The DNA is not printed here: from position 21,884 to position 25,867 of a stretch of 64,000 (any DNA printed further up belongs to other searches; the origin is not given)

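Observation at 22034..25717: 1227-aa membrane-anchored protein with ~600-aa coiled-coil tail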

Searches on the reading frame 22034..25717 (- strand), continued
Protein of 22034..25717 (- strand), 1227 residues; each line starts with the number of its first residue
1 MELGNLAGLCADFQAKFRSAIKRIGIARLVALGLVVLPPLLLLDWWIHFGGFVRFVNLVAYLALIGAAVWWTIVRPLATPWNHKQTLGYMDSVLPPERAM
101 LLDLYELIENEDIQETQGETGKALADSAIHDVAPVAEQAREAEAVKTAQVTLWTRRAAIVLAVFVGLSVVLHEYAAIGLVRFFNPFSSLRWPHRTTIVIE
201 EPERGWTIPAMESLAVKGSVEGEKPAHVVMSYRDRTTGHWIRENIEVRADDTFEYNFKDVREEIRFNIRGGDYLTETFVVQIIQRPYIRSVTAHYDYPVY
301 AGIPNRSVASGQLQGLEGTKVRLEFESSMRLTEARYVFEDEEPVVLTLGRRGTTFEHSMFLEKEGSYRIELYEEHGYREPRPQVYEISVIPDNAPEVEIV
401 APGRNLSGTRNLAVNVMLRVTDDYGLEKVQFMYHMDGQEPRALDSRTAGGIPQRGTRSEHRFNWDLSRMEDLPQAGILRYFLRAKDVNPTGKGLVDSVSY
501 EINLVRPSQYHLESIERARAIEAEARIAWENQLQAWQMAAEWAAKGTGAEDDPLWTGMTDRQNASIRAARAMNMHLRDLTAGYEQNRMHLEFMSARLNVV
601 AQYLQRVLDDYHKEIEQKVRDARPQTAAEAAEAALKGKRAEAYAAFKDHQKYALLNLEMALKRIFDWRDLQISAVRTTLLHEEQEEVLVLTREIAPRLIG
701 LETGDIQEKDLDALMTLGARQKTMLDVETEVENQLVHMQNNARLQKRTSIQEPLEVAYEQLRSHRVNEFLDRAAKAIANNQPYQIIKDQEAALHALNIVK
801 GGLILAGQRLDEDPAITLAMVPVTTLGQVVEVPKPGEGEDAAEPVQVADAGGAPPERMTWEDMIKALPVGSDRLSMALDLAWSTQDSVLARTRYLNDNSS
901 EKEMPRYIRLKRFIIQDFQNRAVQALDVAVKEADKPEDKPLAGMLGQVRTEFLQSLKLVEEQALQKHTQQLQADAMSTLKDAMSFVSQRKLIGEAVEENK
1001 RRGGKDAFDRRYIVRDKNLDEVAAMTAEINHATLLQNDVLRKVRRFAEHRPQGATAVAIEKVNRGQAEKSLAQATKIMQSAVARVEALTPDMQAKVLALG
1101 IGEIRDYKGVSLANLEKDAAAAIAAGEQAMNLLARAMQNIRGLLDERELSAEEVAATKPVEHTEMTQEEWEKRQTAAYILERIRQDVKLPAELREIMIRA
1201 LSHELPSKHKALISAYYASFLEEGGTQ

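Call 23: search_protein_families(library=pfam, proteins=[P0048, P0049, P0050, P0051, P0052, P0053, P0016, P0014], max_evalue=1)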
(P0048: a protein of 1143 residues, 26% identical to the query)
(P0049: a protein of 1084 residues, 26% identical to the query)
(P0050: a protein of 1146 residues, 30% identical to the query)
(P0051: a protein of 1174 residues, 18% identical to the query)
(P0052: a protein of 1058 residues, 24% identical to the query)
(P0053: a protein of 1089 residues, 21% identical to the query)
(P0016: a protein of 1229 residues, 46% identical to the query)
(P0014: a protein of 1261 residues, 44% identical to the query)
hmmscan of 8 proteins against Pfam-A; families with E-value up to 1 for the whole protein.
P0048 (1143 aa): 3 families
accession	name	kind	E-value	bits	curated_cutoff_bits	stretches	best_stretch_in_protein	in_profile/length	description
PF13779.11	DUF4175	-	4.2e-21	75.1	27.3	3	300-527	186-395/825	Domain of unknown function (DUF4175)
PF23259.1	CHX17_C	-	0.00094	19.6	27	1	989-1040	42-93/150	Plant cation/H(+) antiporter, C-terminal domain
PF17939.6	TetR_C_30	-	0.087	13.6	26.3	1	607-684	30-107/115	Tetracyclin repressor-like, C-terminal domain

P0049 (1084 aa): 5 families
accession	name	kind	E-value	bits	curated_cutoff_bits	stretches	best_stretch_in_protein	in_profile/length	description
PF17957.7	Big_7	-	0.021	15.9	24.1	1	400-431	1-32/70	Bacterial Ig domain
PF16746.10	BAR_3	-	0.031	14.3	31.7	1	631-731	49-140/235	BAR domain of APPL family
PF04791.21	LMBR1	-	0.088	12.1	31.9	1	619-735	218-312/510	LMBR1-like membrane protein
PF03029.23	ATP_bind_1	-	0.34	11.1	27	1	579-684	116-213/240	Conserved hypothetical ATP binding protein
PF10368.14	YkyA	-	0.87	9.7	28.8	1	800-848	16-64/186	Putative cell-wall binding lipoprotein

P0050 (1146 aa): 8 families
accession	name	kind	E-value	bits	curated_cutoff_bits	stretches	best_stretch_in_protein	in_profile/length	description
PF13779.11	DUF4175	-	3.8e-16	58.7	27.3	2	319-455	190-319/825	Domain of unknown function (DUF4175)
PF17939.6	TetR_C_30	-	0.0016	19.2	26.3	1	618-702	25-109/115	Tetracyclin repressor-like, C-terminal domain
PF12390.13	Se-cys_synth_N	-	0.041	14.4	22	1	119-139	18-38/40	Selenocysteine synthase N terminal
PF07862.16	Nif11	-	0.078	13.7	23.8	1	670-702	5-37/48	Nif11 domain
PF01261.30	AP_endonuc_2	-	0.1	12.7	31.1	1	639-690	99-150/249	Xylose isomerase-like TIM barrel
PF13176.12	TPR_7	-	0.21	12.2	27.9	0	1122-1138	13-31/36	Tetratricopeptide repeat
PF07299.16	EF-G-binding_N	-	0.57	11.1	27.1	0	591-635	38-81/83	Elongation factor G-binding protein, N-terminal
PF01895.24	PhoU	-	0.86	10.4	23.5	1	594-662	1-67/89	PhoU domain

P0051 (1174 aa): 2 families
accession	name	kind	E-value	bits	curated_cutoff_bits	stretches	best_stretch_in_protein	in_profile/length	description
PF13779.11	DUF4175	-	4.1e-11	42.1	27.3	1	304-987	189-771/825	Domain of unknown function (DUF4175)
PF17957.7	Big_7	-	0.012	16.6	24.1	1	420-457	1-38/70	Bacterial Ig domain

P0052 (1058 aa): 2 families
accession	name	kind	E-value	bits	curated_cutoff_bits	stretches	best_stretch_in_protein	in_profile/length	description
PF11365.13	SOGA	-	0.86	11.1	31.1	1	615-665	10-55/94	Protein SOGA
PF20883.3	Kbp-5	-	0.92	10.1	31.1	0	618-645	51-78/124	KNL (Kinetochore null) Binding Protein 5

P0053 (1089 aa): 2 families
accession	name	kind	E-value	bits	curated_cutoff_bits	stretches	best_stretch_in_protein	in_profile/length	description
PF04286.17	DUF445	-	0.15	12.4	33.8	1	726-813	163-251/368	Protein of unknown function (DUF445)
PF16043.11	DUF4795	-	0.27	11.1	34.8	0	688-771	72-155/208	Domain of unknown function (DUF4795)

P0016 (1229 aa): 1 family
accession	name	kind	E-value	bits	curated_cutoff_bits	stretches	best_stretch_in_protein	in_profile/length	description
PF17957.7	Big_7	-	0.024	15.7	24.1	1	394-431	1-38/70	Bacterial Ig domain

P0014 (1261 aa): 1 family
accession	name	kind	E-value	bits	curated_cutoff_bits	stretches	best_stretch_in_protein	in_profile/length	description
PF17957.7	Big_7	-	1.5e-05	26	24.1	1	405-477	1-59/70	Bacterial Ig domain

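Call 28: predict_structure(alignment_id=A2)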
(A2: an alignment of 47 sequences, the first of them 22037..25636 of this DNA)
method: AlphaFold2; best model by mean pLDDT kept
length: 1200 residues; sequences in the alignment: 47
mean_pLDDT: 81.7   pTM: 0.59
mean pLDDT of the five models: 81.7, 81.0, 78.2, 78.0, 77.4
residues with pLDDT >= 90: 322; 70-90: 720; 50-70: 98; < 50: 60
segments of 3 or more residues with pLDDT < 50: 83-86, 107-109, 111-120, 804-829, 842-844, 1197-1200
pLDDT, mean of each block of 10 residues (from residue 1): 71 81 79 77 59 51 52 55 49 55 51 42 59 71 76 81 79 81 82 84 86 86 85 85 85 82 90 82 89 91 88 88 87 91 82 84 90 91 92 90 91 87 84 91 86 93 85 92 86 91 96 92 91 97 94 88 81 93 95 91 89 94 95 90 88 87 85 78 87 89 88 83 86 81 85 82 84 87 83 79 47 34 38 68 64 88 87 75 86 90 84 88 94 89 94 89 85 84 86 91 91 92 88 92 90 89 88 80 76 86 87 86 78 71 76 80 82 80 77 56
secondary structure, 60 per line:
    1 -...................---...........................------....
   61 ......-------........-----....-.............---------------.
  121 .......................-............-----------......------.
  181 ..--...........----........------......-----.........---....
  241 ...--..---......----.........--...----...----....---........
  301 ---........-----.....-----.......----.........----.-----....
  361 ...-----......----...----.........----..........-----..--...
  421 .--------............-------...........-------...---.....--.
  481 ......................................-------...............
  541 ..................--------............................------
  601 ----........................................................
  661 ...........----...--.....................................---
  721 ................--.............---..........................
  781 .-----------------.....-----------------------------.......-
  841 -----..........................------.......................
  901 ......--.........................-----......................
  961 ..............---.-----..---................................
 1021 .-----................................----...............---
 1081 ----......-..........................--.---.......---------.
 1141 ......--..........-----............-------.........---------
elements in order (helices of 4 or more, strands of 3 or more residues): H2-20 H24-50 H57-66 H74-81 H87-90 H92-104 H120-143 H145-156 E168-173 E180-182 E185-195 E200-207 E214-219 E225-233 E237-243 E251-256 E261-269 E279-281 E286-289 E293-300 E304-311 E317-321 E327-333 E338-346 E357-363 E369-374 E379-381 E386-394 E399-408 H418-421 E430-438 E449-459 E467-469 E473-477 H480-518 H526-558 H567-594 H605-671 H681-717 H721-736 H739-751 H755-781 H799-803 H833-839 H846-871 H878-906 H909-933 H939-974 H989-1021 H1027-1058 H1063-1077 H1085-1090 H1092-1117 H1124-1130 H1140-1146 H1149-1158 H1164-1175 H1183-1191

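Call 30: fold_search(model_id=the predicted structure, library=pdb)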
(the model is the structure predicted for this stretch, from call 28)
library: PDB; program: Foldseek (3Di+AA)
matches with E <= 10: 1450; with E <= 0.001: 176
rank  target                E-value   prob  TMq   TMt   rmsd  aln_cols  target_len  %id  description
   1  6eg0_B                4.1e-08  1.00  0.12  0.31  12.5       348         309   12  Crystal structure of Dpr4 Ig1-Ig2 in complex with DIP-Eta Ig1-Ig3 (released 2018-11-28)
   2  5k70_D                3.9e-07  1.00  0.08  0.19  33.7       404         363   11  Sidekick-2 immunoglobulin domains 1-4 H18R/N22S mutant (released 2016-09-28)
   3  6grs_B                5.5e-07  1.00  0.08  0.14  20.9       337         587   12  Paired immunoglobulin-like receptor B (PirB) or Leukocyte immunoglobulin-like receptor subfamily B member 3 (LILRB3) f (released 2019-02-06)
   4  9gtb_B                5.7e-07  1.00  0.12  0.34  16.6       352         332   12  Cryo-EM structure of Mouse PMCA-NPTN complex captured in E1-Ca state (released 2025-08-06)
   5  4hjj_L                1.1e-06  1.00  0.07  0.20  19.6       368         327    7  Structure Reveals Function of the Dual Variable Domain Immunoglobulin (DVD-Ig) Molecule (released 2013-05-08)
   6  2nzi_A                1.5e-06  1.00  0.11  0.32  13.5       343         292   11  Crystal structure of domains A168-A170 from titin (released 2007-02-13)
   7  5k70_B                2.1e-06  1.00  0.08  0.18  33.9       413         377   11  Sidekick-2 immunoglobulin domains 1-4 H18R/N22S mutant (released 2016-09-28)
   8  4wrl_C                2.3e-06  1.00  0.08  0.25  18.1       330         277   12  Structure of the human CSF-1:CSF-1R complex (released 2015-08-12)
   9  7ad7_B                3.5e-06  1.00  0.09  0.15  22.2       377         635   11  Crystal structure of human complement C5 in complex with the K8 bovine knob domain peptide. (released 2021-03-10)
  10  6zdx_B                5.9e-06  1.00  0.07  0.19  19.7       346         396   15  RIFIN variable region bound to LILRB1 ectodomain (released 2020-07-22)
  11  8cml_E                7.2e-06  1.00  0.10  0.15  22.7       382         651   12  Cryo-EM structure of complement C5 in complex with nanobodies UNbC5-1 and UNbC5-2 (released 2023-09-27)
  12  8wa2_E                8.5e-06  1.00  0.08  0.07  21.3       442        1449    8  cryo-EM structure of native mastigonemes isolated from Chlamydomonas reinhardtii at 3.0 angstrom resolution (released 2024-04-10)
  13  4wrl_A                8.9e-06  1.00  0.08  0.25  18.0       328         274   12  Structure of the human CSF-1:CSF-1R complex (released 2015-08-12)
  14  5z5k_A                1.0e-05  1.00  0.08  0.18  21.5       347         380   11  Structure of the DCC-Draxin complex (released 2018-06-20)
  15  1tdq_A                1.8e-05  1.00  0.12  0.34  12.4       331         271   10  Structural basis for the interactions between tenascins and the C-type lectin domains from lecticans: evidence for a c (released 2004-08-31)
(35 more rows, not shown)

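Call 35: search_solved_structures(query=A1, max_evalue=1)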
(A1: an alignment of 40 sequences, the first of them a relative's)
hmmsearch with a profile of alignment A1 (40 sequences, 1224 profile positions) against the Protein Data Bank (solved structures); distinct sequences matched with E-value up to 1: 3.
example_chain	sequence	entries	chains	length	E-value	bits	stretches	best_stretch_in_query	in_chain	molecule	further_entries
7a73_A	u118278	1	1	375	0.23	12.1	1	1100-1208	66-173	Alr5059 protein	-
28op_O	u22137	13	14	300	0.98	10.1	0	1102-1184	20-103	Centromere protein O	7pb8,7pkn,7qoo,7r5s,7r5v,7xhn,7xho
6sny_A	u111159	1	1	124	0.98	10.1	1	1029-1147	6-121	Synthetic EPCR binding protein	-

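Call 36: find_encoding_contigs(protein=P0048, flank=10000, max_places=2)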
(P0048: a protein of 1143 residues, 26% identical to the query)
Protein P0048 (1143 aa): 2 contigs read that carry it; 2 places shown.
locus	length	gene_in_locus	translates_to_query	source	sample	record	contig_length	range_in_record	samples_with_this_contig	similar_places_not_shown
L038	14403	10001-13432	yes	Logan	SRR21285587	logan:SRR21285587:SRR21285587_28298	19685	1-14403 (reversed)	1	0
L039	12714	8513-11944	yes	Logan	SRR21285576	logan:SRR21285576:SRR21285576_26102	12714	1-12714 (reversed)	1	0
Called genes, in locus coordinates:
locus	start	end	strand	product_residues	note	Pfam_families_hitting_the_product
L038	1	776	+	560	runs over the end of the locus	-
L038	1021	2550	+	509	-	-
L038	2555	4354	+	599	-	PF13687:DUF4153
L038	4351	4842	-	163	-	PF04981:NMD3 (faint)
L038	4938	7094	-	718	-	PF02516:STT3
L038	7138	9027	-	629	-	PF13414:TPR_11 (weak), PF14559:TPR_19 (weak), PF13424:TPR_12, PF13432:TPR_16, PF14559:TPR_19, PF13424:TPR_12, PF13414:TPR_11, PF13432:TPR_16, +14 more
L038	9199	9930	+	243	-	PF13709:DUF4159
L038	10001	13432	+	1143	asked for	PF13779:DUF4175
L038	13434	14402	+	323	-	?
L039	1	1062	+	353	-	?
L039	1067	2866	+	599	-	PF13687:DUF4153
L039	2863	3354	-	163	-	PF04981:NMD3 (faint)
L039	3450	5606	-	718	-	PF02516:STT3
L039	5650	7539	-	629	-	PF13414:TPR_11 (weak), PF14559:TPR_19 (weak), PF13424:TPR_12, PF13432:TPR_16, PF14559:TPR_19, PF13424:TPR_12, PF13414:TPR_11, PF13432:TPR_16, +14 more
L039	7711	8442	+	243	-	PF13709:DUF4159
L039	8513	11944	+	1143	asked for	PF13779:DUF4175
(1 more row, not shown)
